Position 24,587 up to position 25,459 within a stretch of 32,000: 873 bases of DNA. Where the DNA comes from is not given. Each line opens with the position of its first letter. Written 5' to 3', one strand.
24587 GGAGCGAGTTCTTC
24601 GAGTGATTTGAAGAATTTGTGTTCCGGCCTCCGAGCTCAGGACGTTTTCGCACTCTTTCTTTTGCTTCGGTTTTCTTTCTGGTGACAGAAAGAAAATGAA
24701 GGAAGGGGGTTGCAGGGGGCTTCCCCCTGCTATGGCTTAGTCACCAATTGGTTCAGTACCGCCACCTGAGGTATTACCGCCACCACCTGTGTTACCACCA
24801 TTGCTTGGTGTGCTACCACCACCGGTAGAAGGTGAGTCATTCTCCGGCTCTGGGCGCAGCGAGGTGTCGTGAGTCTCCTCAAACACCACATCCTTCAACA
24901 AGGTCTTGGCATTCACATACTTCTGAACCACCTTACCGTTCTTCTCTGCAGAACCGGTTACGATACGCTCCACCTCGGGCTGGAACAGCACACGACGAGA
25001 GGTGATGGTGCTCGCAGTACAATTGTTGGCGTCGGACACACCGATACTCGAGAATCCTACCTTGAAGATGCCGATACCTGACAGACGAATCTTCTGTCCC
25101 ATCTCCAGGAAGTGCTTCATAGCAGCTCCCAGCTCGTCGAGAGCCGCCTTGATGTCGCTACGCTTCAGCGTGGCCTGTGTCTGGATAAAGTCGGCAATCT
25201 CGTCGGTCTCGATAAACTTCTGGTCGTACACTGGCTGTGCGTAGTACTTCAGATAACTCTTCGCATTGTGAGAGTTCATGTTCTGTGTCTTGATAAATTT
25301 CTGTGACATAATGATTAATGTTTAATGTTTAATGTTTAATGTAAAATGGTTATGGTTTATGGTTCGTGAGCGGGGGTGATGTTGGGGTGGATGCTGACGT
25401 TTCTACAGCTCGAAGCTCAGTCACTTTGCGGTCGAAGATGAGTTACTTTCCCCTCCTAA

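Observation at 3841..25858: Family of 7-bp-periodic ATG-bearing micro-arrays at seven loci, always at gene or domain boundaries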

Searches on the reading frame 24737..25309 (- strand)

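Call 11: search_protein_families(library=pfam, proteins=[window:24737-25309:-])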
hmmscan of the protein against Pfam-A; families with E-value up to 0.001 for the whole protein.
window:24737-25309:- (190 aa): 2 families
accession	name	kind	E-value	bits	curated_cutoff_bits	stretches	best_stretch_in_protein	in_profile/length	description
PF18291.6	HU-HIG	-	1.8e-19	70.4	26.2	1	1-113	1-112/125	HU domain fused to wHTH, Ig, or Glycine-rich motif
PF00216.26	Bac_DNA_binding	-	1.9e-05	25.2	22.4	1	36-85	4-53/90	Bacterial DNA-binding protein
